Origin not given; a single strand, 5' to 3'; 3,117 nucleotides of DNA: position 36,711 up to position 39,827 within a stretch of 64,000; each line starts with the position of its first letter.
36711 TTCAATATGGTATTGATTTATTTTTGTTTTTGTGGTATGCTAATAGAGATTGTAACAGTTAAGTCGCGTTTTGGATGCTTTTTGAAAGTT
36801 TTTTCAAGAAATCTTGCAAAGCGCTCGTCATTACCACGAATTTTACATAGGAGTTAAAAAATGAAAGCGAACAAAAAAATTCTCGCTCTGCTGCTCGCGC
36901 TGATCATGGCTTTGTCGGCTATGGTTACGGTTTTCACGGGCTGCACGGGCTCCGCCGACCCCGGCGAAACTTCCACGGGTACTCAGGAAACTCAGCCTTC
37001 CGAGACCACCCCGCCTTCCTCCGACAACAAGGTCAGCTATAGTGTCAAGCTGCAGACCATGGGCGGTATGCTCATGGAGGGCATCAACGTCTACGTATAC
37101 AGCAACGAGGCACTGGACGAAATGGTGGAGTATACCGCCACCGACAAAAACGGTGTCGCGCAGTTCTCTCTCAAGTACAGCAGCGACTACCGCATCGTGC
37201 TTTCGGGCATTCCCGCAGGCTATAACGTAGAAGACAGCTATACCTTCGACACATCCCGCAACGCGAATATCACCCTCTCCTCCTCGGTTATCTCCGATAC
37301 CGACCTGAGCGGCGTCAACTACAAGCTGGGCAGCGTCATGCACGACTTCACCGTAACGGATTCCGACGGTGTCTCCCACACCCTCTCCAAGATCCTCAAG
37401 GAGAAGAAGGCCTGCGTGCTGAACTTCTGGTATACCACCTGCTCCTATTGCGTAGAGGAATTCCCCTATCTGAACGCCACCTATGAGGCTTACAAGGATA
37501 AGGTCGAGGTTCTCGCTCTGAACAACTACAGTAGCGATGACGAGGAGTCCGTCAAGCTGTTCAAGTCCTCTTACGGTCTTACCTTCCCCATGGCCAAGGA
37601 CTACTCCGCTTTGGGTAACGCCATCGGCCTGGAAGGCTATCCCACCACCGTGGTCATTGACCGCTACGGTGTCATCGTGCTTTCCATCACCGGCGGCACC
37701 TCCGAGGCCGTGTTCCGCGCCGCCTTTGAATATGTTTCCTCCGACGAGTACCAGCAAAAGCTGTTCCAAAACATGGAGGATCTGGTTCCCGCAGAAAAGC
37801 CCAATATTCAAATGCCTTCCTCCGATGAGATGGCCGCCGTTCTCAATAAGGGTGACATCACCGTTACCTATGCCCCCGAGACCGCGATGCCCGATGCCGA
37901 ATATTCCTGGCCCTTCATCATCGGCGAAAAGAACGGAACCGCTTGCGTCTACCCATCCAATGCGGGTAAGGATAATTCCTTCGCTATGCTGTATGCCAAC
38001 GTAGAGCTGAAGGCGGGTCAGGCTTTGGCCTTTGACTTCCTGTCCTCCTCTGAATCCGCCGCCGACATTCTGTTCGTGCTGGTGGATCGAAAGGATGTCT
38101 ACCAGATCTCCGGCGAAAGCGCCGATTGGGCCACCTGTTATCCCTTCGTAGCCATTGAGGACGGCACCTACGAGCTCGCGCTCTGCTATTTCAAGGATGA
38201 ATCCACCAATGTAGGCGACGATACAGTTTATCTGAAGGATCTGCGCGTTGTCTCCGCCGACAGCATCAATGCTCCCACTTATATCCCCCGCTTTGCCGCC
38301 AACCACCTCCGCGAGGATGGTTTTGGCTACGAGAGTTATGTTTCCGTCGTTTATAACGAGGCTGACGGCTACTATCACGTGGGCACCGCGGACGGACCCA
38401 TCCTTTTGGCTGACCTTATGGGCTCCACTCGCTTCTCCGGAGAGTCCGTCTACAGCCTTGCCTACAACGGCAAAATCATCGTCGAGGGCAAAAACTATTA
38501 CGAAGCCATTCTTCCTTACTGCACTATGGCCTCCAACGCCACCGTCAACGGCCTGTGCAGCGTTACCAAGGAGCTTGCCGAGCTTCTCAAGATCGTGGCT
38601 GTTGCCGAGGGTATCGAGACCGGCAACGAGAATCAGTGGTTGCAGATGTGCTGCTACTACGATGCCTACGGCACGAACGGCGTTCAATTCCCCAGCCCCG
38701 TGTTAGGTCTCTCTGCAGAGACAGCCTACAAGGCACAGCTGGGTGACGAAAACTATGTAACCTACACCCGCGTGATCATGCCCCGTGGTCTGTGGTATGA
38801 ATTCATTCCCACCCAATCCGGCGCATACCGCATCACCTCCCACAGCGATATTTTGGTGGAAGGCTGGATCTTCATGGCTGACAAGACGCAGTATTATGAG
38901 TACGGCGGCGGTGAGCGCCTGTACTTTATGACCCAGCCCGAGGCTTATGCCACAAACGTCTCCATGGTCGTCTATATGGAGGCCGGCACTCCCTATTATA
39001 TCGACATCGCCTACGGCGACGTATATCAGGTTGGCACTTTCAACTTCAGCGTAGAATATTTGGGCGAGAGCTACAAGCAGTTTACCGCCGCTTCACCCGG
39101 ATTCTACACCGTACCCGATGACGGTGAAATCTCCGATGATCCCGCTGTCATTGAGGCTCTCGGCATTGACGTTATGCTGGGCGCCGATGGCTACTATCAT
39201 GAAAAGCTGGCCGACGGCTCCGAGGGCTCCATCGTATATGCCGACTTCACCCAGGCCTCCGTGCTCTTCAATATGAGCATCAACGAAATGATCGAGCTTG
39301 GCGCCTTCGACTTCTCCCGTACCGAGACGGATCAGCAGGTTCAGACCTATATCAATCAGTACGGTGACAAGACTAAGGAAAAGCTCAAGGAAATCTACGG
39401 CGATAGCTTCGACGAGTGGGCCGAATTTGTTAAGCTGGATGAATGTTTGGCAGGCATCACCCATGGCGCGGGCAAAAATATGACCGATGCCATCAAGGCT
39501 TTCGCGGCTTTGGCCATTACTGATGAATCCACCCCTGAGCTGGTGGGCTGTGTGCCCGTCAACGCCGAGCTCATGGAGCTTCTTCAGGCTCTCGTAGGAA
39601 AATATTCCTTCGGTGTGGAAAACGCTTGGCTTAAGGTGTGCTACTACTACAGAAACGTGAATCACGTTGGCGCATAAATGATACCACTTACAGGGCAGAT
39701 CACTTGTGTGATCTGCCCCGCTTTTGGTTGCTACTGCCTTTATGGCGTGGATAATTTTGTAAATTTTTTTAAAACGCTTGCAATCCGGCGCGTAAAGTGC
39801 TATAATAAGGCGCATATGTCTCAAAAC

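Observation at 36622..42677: Divergently transcribed triad of paralogous lipoproteins opposite the protease-Opp cluster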

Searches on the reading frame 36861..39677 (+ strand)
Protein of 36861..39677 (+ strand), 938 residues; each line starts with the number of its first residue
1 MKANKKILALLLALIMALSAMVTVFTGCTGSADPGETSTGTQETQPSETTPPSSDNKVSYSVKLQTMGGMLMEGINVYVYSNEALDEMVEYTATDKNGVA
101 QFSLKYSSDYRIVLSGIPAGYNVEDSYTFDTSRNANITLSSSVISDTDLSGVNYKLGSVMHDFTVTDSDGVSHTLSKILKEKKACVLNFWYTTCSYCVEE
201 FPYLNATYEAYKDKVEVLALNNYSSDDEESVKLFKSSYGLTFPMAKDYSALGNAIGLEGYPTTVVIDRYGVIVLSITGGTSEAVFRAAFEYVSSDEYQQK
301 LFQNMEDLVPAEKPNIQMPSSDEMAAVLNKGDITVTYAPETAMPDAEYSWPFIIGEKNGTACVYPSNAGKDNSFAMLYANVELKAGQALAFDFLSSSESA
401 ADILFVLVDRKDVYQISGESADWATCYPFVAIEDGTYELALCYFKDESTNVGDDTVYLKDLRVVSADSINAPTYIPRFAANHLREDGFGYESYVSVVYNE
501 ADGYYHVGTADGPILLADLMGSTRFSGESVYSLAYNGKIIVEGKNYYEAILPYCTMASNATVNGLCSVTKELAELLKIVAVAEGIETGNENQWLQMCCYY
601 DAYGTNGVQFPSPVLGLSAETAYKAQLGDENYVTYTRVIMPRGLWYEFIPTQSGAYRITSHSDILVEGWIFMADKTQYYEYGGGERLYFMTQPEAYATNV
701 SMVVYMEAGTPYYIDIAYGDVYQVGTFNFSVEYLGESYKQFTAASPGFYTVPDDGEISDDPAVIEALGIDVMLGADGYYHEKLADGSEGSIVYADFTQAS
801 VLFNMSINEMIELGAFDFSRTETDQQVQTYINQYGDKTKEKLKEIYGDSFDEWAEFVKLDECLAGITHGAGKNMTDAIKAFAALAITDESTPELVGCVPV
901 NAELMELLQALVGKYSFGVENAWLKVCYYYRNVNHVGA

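Call 3: search_protein_families(library=pfam, proteins=[window:36861-39677:+], max_evalue=0.1)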
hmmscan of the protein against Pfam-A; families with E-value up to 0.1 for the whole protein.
window:36861-39677:+ (938 aa): 8 families
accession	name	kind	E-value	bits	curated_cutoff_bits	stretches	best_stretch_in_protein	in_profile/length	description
PF08534.16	Redoxin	-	1.8e-18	67.2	26.6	1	157-281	3-137/148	Redoxin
PF00578.27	AhpC-TSA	-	8.7e-17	61.7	26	1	157-273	2-122/124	AhpC/TSA family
PF13905.12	Thioredoxin_8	-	1.1e-07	32.5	27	1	183-270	2-92/94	Thioredoxin-like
PF13098.12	Thioredoxin_2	-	5.5e-06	27.1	27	1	180-288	3-103/104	Thioredoxin-like domain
PF00085.26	Thioredoxin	-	0.0013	19.1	23.5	1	177-227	13-63/103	Thioredoxin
PF17802.7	SpaA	-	0.0098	16.5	23.1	1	85-137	31-83/91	Prealbumin-like fold domain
PF17210.9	SdrD_B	-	0.017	15.7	29.7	0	73-145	25-95/112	SdrD B-like domain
PF24025.1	Ig_DR_A0283-like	-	0.092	13.5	27.1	0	59-116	8-64/102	DR_A0283-like, Ig-like domain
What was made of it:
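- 37329..37724 (+): A: Redoxin/ResA-like thioredoxin fold (aa 157-288). The CxxC (C194-S-Y-C197) lies at 37440-37451. Pfam Redoxin 67.2 bits (call 3).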

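Call 10: search_protein_families(library=ncbifam, proteins=[window:36861-39677:+], max_evalue=0.01)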
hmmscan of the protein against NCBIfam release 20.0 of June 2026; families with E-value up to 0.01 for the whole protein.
window:36861-39677:+ (938 aa): 7 families
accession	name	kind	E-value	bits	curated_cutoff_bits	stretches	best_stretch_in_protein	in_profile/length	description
NF002854.0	PRK03147.1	subfamily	1.4e-23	83.7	170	1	152-287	34-167/176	thiol-disulfide oxidoreductase ResA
TIGR00385.1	dsbE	subfamily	9.1e-09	35.1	123.15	1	169-289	49-167/173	DsbE family thiol:disulfide interchange protein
NF041202.1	StoA_CxxC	exception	2e-08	34.3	210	1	178-278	48-150/163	endospore biogenesis thiol-disulfide oxidoreductase StoA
NF047696.1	ThlDiSintTplARhiz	equivalog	4.2e-07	30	230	1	160-279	77-200/219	thiol:disulfide interchange protein TlpA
NF011941.0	PRK15412.1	equivalog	1.2e-06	28.1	359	1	176-286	62-169/185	thiol:disulfide interchange protein DsbE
NF047697.1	ThioredTrxAClost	equivalog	0.00063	19.9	140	1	177-222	12-57/105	thioredoxin TrxA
NF008229.0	PRK10996.1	equivalog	0.0008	19.1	125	1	169-222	39-92/141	thioredoxin TrxC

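Call 54: search_solved_structures(query=window:36861-39677:+, max_evalue=0.001, show_alignments=1)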
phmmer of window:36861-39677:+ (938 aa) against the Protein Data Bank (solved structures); distinct sequences matched with E-value up to 0.001: 26.
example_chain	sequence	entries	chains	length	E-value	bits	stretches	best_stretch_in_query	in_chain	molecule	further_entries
4nmu_A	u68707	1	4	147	1.3e-16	63.3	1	155-281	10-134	Thiol-disulfide oxidoreductase ResA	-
3c71_A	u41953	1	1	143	8.9e-14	53.9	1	157-286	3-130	Thiol-disulfide oxidoreductase resA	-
3c73_A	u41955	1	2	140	1.4e-13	53.3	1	162-286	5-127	Thiol-disulfide oxidoreductase resA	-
1st9_A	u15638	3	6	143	3.2e-13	52.1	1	157-286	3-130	Thiol-disulfide oxidoreductase resA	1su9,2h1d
2f9s_A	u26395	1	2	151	3.6e-13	51.9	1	157-287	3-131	Thiol-disulfide oxidoreductase resA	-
2h1b_A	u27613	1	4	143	8.3e-13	50.7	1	157-286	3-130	Thiol-disulfide oxidoreductase resA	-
2l5o_A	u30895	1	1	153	1.4e-12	49.9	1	173-278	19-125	Putative thioredoxin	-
2h1a_A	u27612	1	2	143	5.6e-12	48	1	157-286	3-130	Thiol-disulfide oxidoreductase resA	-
2h19_A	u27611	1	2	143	5.6e-12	48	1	157-286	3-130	Thiol-disulfide oxidoreductase resA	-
2h1g_A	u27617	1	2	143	9.9e-11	43.8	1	157-286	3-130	Thiol-disulfide oxidoreductase resA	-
3kcm_A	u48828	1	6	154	1.7e-08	36.4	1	162-279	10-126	Thioredoxin family protein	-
2ls5_A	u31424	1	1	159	3.6e-08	35.3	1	154-285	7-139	Uncharacterized protein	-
2lrn_A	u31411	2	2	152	6.1e-08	34.6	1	156-276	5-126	Thiol:disulfide interchange protein | Putative thiol-disulfide oxidoreductase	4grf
3gl3_A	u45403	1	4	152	2.9e-06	29.1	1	180-278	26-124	Putative Thiol:disulfide interchange protein DsbE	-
2b5x_A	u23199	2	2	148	8.9e-06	27.5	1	178-281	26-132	YkuV protein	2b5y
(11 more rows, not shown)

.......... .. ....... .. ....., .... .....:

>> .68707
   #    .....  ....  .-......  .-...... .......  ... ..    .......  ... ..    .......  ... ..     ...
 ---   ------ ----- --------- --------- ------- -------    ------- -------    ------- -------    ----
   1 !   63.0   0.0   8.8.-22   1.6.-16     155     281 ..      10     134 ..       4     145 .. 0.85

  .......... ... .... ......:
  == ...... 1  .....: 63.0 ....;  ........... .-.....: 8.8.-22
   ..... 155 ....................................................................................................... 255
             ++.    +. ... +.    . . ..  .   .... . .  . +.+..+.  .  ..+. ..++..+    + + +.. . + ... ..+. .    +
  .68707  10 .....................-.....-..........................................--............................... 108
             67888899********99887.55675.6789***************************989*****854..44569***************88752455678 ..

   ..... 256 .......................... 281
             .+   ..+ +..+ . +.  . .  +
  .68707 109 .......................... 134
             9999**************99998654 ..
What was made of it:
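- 37329..37724 (+): ResA 4nmu E=1e-16 (call 54).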

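Call 76: list_cluster_members(proteins=[window:36861-39674:+, window:39858-41117:+, window:41185-42633:+])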
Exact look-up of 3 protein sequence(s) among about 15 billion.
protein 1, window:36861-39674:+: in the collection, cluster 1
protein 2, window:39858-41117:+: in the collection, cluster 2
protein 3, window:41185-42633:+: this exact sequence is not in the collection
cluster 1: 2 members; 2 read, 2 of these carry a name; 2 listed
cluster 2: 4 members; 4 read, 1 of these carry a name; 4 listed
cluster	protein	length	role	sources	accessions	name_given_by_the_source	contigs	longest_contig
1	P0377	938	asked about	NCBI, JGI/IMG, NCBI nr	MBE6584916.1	MAG: TlpA family protein disulfide reductase [Ruminococcaceae bacterium] | TlpA family protein disulfide reductase [Oscillospiraceae bacterium]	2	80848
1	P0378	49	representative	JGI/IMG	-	hypothetical protein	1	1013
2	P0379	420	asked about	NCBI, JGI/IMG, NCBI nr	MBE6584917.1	MAG: hypothetical protein E7645_00140 [Ruminococcaceae bacterium] | hypothetical protein [Oscillospiraceae bacterium]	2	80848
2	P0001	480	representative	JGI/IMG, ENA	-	-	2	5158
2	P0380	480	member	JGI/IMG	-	-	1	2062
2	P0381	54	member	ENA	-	-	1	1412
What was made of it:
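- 36861..39677 (+): Gene A: 938-aa lipoprotein, a TlpA-family redoxin with a long C-terminal extension. NCBI name: 'TlpA family protein disulfide reductase' (call 76).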
